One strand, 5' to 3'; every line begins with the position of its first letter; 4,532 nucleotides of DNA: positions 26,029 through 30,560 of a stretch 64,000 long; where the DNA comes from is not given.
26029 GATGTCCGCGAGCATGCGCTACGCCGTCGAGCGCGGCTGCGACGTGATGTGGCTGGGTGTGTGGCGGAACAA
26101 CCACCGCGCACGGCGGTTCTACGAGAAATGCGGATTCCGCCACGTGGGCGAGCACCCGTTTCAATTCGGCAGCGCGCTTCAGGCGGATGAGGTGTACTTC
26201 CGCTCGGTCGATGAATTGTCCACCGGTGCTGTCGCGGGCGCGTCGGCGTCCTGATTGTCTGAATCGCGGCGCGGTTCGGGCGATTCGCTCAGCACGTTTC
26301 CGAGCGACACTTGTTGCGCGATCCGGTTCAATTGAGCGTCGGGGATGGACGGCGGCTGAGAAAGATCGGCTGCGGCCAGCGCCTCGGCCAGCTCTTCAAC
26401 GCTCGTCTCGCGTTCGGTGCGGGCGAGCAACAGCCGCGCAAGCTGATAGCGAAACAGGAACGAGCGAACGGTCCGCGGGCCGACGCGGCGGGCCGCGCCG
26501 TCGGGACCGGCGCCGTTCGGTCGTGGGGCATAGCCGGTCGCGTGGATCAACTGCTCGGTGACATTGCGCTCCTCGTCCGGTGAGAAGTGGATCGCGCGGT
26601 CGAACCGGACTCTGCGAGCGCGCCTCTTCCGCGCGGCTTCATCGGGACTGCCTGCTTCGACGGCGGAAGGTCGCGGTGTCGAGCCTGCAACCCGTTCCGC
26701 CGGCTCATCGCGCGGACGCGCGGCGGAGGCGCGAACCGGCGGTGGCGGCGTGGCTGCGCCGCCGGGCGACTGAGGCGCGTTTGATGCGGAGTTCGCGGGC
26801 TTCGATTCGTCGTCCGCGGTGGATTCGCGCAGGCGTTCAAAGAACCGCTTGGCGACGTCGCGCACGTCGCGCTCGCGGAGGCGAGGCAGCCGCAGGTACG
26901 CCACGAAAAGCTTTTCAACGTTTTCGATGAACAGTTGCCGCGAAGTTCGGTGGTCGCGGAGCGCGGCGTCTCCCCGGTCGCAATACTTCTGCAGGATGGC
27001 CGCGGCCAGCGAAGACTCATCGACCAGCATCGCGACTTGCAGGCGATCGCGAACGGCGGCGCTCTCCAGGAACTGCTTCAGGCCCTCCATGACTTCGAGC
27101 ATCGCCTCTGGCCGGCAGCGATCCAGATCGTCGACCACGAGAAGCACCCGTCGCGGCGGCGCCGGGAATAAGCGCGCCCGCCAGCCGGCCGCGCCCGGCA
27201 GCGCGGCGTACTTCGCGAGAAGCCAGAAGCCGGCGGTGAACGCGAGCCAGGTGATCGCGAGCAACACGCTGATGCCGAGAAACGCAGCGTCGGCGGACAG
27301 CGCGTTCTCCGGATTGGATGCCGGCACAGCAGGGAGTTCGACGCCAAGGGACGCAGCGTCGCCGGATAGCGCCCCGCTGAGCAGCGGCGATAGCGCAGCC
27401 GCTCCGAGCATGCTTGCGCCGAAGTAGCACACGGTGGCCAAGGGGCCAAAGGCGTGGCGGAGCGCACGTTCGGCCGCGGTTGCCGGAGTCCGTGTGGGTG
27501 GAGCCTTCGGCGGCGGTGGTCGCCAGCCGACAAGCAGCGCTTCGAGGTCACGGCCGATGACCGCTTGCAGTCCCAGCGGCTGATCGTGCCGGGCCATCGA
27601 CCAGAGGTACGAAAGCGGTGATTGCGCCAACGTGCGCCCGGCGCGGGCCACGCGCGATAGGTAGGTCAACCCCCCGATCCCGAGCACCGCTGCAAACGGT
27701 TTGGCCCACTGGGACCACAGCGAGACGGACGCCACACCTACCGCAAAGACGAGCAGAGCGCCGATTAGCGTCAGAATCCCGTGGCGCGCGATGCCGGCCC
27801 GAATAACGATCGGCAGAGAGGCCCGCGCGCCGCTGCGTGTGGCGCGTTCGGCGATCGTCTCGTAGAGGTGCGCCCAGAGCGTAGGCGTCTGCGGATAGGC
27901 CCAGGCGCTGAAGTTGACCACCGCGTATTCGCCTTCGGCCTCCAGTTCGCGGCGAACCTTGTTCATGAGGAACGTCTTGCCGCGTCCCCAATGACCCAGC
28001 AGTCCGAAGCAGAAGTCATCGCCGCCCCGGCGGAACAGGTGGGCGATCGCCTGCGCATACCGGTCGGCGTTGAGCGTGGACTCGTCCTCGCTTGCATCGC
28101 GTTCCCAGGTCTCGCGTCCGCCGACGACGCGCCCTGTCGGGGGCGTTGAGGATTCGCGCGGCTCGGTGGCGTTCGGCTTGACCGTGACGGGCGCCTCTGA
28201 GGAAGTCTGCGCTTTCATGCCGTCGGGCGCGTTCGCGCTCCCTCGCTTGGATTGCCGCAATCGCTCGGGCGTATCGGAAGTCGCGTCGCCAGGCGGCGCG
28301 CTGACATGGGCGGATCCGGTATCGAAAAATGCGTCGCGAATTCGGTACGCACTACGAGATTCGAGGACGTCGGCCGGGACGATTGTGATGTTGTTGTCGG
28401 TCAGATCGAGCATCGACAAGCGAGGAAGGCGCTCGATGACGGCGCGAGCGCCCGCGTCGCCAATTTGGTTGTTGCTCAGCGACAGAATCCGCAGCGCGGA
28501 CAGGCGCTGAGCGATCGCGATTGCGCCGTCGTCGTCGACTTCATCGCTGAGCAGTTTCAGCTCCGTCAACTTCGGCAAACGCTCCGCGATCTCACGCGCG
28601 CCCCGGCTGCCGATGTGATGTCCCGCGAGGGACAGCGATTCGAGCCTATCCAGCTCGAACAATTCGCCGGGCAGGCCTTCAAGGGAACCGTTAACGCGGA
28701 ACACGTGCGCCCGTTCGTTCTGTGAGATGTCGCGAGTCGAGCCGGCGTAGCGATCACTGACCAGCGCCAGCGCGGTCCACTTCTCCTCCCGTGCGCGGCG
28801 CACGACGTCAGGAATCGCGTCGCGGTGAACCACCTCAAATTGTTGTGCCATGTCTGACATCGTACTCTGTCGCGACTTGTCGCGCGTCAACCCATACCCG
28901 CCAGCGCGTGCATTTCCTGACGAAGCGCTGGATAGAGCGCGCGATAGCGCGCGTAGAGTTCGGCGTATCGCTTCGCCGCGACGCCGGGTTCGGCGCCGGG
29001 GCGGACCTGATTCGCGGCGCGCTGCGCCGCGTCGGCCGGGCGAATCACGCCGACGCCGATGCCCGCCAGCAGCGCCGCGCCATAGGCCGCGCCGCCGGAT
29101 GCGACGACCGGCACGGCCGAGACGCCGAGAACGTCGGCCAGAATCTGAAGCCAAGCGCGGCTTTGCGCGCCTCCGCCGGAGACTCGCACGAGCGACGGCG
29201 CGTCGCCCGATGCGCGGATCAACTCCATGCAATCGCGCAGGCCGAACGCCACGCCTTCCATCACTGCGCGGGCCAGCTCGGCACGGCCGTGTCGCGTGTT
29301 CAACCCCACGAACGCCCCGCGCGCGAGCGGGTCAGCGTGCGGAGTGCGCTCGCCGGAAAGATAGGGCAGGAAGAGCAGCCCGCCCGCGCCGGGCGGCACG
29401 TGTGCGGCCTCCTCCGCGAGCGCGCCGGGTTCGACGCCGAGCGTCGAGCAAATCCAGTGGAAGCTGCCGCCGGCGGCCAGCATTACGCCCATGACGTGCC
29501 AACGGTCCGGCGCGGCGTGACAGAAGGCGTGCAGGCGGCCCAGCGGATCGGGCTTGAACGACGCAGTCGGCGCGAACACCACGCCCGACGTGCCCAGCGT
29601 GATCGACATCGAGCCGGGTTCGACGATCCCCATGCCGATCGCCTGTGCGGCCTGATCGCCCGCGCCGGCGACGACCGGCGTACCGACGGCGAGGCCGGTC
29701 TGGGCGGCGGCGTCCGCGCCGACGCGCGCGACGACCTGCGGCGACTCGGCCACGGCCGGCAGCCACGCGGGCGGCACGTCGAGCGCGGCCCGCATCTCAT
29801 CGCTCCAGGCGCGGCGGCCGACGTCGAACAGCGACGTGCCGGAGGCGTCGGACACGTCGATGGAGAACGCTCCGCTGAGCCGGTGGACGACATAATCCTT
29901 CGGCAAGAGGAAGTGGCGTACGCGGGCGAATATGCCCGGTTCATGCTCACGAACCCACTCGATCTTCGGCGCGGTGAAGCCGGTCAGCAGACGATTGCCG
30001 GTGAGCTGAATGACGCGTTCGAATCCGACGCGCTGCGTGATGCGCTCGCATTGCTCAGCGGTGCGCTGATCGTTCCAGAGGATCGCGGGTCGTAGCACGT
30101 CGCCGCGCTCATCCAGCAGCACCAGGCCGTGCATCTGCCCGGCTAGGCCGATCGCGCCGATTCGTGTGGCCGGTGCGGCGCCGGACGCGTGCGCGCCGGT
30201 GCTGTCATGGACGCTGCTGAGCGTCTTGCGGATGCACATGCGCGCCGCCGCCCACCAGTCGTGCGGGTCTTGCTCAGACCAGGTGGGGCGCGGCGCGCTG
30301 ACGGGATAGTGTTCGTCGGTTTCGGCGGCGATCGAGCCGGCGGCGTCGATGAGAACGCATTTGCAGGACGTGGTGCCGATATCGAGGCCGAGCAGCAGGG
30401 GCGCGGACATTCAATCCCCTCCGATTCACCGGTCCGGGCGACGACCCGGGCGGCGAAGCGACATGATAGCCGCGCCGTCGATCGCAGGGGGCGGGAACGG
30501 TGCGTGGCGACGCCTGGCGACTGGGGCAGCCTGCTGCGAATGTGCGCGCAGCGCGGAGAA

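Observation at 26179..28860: NLR-like fusion: N-terminal LRR (ribonuclease-inhibitor type) plus KAP-family P-loop NTPase with intramembrane insert. Candidate single-gene defence/abortive-infection module.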

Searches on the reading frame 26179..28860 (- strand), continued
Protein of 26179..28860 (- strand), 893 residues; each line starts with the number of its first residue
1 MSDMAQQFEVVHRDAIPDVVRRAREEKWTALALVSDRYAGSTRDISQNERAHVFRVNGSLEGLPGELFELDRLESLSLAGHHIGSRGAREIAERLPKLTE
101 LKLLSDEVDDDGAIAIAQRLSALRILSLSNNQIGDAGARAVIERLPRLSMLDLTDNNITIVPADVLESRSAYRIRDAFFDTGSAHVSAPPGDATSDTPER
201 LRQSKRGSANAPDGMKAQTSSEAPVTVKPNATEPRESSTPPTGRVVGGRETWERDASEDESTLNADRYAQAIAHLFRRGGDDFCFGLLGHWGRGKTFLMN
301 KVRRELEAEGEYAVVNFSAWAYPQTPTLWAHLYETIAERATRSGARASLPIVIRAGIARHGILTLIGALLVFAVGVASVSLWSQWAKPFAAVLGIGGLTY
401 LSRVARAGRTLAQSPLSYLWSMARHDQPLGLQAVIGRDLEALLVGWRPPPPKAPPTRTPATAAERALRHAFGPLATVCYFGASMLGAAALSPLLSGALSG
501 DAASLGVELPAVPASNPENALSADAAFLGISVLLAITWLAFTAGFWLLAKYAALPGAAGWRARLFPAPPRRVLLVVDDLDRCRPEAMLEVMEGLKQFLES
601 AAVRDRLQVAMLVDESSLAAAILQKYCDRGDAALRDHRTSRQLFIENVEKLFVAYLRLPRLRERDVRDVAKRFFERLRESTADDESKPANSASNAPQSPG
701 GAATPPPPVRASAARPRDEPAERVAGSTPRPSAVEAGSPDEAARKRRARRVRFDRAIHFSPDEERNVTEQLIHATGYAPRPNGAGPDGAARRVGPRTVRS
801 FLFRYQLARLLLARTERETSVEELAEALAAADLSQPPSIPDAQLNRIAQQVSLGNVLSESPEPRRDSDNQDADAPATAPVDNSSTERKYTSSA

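Call 95: find_encoding_contigs(protein=P0317, flank=10000, max_places=1)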
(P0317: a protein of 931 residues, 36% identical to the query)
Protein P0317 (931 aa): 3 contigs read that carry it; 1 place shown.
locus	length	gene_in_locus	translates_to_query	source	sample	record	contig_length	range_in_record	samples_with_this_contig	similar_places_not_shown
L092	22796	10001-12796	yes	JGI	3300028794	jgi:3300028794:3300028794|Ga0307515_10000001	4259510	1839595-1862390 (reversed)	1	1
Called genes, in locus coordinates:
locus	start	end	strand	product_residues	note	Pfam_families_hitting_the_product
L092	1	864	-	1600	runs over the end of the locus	PF00801:PKD, PF18911:PKD_4, PF00801:PKD, PF18911:PKD_4, PF00801:PKD, PF18911:PKD_4, PF00801:PKD, PF18911:PKD_4, +17 more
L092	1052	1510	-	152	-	-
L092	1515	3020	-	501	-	PF02074:Peptidase_M32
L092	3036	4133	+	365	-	PF01784:DUF34_NIF3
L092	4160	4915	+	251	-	PF02591:Zn_ribbon_9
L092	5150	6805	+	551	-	PF02463:SMC_N, PF13175:AAA_15, PF13476:AAA_23, PF13304:AAA_21 (faint)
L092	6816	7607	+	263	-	PF13620:CarboxypepD_reg (weak), PF13715:CarbopepD_reg_2 (weak)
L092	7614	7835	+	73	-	-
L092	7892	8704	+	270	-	PF00106:adh_short, PF13561:adh_short_C2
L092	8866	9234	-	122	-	PF11387:DUF2795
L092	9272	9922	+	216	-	PF02463:SMC_N (faint), PF00005:ABC_tran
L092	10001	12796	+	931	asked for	PF12799:LRR_4, PF13855:LRR_8 (weak), PF07693:KAP_NTPase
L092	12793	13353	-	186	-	PF01923:Cob_adeno_trans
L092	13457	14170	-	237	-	PF02463:SMC_N (faint), PF00005:ABC_tran, PF13304:AAA_21 (faint)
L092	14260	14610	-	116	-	PF02686:GatC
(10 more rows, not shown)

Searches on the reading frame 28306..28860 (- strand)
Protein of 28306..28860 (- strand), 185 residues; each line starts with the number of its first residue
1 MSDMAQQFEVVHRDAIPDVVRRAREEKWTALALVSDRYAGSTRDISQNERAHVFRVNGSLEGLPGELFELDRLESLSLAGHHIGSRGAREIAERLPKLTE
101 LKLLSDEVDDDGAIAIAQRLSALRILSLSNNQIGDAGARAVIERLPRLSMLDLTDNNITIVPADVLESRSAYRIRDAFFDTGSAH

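Call 112: predict_structure(alignment_id=A8)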
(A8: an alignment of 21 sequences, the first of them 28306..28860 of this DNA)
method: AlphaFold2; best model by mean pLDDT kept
length: 185 residues; sequences in the alignment: 21
mean_pLDDT: 87.1   pTM: 0.85
mean pLDDT of the five models: 87.1, 87.1, 86.1, 85.9, 84.8
residues with pLDDT >= 90: 128; 70-90: 22; 50-70: 30; < 50: 5
segments of 3 or more residues with pLDDT < 50: 183-185
pLDDT, mean of each block of 10 residues (from residue 1): 67 95 96 90 72 92 91 96 97 97 97 98 96 94 92 90 65 63 48
secondary structure, 60 per line:
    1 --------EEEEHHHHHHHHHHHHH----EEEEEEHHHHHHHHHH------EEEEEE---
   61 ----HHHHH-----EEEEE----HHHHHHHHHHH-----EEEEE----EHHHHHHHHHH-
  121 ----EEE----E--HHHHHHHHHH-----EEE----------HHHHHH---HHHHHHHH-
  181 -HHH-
elements in order: E9-12 H13-25 E30-35 H36-45 E52-57 H65-69 E75-79 H84-94 E100-104 H110-119 E125-127 H135-144 E150-152 H163-168 H172-179

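Call 114: fold_search(model_id=the predicted structure, library=pdb)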
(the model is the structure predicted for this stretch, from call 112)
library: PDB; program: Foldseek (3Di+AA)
matches with E <= 10: 1179; with E <= 0.001: 40
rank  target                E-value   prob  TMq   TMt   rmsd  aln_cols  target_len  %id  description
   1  7wge_A                3.0e-06  1.00  0.50  0.17   6.4       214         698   18  Human NLRP1 complexed with thioredoxin (released 2023-07-05)
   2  8zgd                  2.7e-05  1.00  0.46  0.43   3.0       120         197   30  The Crystal Structure of the NLRP1_LRR domain from Biortus. (released 2024-06-26)
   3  4xa9_A                7.2e-05  1.00  0.34  0.27  11.5       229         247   16  Crystal structure of the complex between the N-terminal domain of RavJ and LegL1 from Legionella pneumophila str. Phil (released 2015-01-28)
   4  9j7j                  7.6e-05  1.00  0.46  0.24   3.7       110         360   33  The crystal structure of RipG4 LRR domain (released 2025-09-03)
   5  9fqr_MA               1.1e-04  1.00  0.42  0.25   8.4       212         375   14  96-nm repeat of axonemal doublet microtubules from bovine sperm (released 2025-03-26)
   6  9e5c_1l               1.3e-04  1.00  0.44  0.22   6.2       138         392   23  Cryo-EM structure of 96 nm repeat of microtubule doublet from T. brucei flagellum (released 2025-03-12)
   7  9l4l_D                2.0e-04  1.00  0.46  0.11   9.0       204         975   18  Structure of human SCMCcore complex contain NLRP2 (released 2025-10-01)
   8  5y3s_C                2.7e-04  1.00  0.51  0.48   8.7       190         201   22  Crystal structure of human NLRP1 leucine rich repeat domain (released 2018-08-01)
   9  4im6                  2.9e-04  1.00  0.50  0.47   3.7       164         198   21  LRR domain from human NLRP1 (released 2014-01-08)
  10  8x7v_A                2.9e-04  1.00  0.47  0.11   9.1       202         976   17  Structure of human SCMC ternary complex (released 2024-10-09)
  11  3un9_A                3.0e-04  1.00  0.40  0.27   4.7       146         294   19  Crystal structure of an immune receptor (released 2012-03-28)
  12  8j07_5                3.0e-04  1.00  0.45  0.30   8.0       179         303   18  96nm repeat of human respiratory doublet microtubule and associated axonemal complexes (released 2023-07-26)
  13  4xa9_G                3.2e-04  1.00  0.47  0.35   1.5        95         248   28  Crystal structure of the complex between the N-terminal domain of RavJ and LegL1 from Legionella pneumophila str. Phil (released 2015-01-28)
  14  5y3s_B                3.2e-04  1.00  0.45  0.42   3.0       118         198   29  Crystal structure of human NLRP1 leucine rich repeat domain (released 2018-08-01)
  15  7vtp_A                3.2e-04  1.00  0.45  0.12   8.2       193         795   19  Cryo-EM structure of PYD-deleted human NLRP3 hexamer (released 2022-03-09)
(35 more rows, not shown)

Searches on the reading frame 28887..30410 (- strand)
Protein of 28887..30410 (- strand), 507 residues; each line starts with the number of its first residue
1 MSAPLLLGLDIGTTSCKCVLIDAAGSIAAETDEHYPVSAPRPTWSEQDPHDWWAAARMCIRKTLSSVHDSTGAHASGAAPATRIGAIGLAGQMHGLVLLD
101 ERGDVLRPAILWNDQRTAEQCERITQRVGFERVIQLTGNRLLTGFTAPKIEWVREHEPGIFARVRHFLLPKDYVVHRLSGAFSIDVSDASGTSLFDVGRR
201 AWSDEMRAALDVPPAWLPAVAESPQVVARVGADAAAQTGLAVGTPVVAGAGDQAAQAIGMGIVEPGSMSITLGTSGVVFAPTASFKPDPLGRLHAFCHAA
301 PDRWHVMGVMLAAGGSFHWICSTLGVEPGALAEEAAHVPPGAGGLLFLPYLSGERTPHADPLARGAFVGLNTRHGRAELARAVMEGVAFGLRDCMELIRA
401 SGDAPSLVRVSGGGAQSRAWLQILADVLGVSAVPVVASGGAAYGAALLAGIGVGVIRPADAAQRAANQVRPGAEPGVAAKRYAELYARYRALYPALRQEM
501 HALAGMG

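Call 8: search_protein_families(library=pfam, proteins=[window:28887-30410:-], max_evalue=0.00001)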
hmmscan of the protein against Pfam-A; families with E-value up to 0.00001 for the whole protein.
window:28887-30410:- (507 aa): 2 families
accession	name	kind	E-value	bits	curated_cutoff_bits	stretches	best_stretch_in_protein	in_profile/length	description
PF00370.27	FGGY_N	-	3.5e-70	236.8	28.8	1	6-259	2-245/245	FGGY family of carbohydrate kinases, N-terminal domain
PF02782.22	FGGY_C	-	8.3e-37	127.3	27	1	269-451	2-196/198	FGGY family of carbohydrate kinases, C-terminal domain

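Call 53: find_homologous_proteins(query=window:28887-30410:-, max_evalue=1e-50)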
Query window:28887-30410:- (507 aa): 8000 proteins with E <= 1e-50 among 8000 candidates; the best 120 are listed.
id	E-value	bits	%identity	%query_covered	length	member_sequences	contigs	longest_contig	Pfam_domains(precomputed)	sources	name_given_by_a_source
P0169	0.0e+0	1128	100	100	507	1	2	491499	PF00370.28,PF02782.23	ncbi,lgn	-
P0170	1.7e-185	636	62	98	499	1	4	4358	PF00370.28,PF02782.23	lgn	-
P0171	4.1e-185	635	62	99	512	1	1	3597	PF00370.28,PF02782.23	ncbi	-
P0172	9.9e-185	633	62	98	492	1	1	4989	PF00370.28,PF02782.23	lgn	-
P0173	4.6e-184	631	62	97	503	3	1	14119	PF00370.28,PF02782.23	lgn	-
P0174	2.1e-181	622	59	96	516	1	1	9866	PF00370.28,PF02782.23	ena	-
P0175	4.4e-181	621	60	99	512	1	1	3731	PF00370.28,PF02782.23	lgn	-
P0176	8.2e-181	620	60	98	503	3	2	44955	PF00370.28,PF02782.23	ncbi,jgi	ncbi:MAG: xylulokinase [Phycisphaerae bacterium]|jgi:xylulokinase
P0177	1.2e-180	620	59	96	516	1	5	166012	PF00370.28,PF02782.23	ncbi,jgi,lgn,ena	-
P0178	3.0e-180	619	58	98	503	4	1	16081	PF00370.28,PF02782.23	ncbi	-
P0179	1.6e-179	616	58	99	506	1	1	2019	PF00370.28,PF02782.23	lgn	-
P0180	8.7e-179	614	57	98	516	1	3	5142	PF00370.28,PF02782.23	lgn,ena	-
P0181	9.1e-179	614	58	98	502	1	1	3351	PF00370.28,PF02782.23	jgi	jgi:xylulokinase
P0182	1.7e-178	613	59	98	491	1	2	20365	PF00370.28,PF02782.23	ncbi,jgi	ncbi:MAG: xylulokinase [Planctomycetota bacterium]|jgi:xylulokinase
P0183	2.1e-178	612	58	99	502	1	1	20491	PF00370.28,PF02782.23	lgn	-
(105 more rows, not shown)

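Call 54: find_encoding_contigs(protein=P0169, flank=10000, max_places=3)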
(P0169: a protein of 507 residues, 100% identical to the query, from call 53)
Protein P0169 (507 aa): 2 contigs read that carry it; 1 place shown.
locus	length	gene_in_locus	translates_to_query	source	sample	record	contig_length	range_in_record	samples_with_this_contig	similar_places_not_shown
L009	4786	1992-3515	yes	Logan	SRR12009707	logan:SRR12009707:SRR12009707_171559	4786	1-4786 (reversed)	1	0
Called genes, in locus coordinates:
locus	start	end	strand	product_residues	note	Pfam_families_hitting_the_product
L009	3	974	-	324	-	?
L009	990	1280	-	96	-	-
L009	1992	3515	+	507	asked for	PF00370:FGGY_N, PF02782:FGGY_C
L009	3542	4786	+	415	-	?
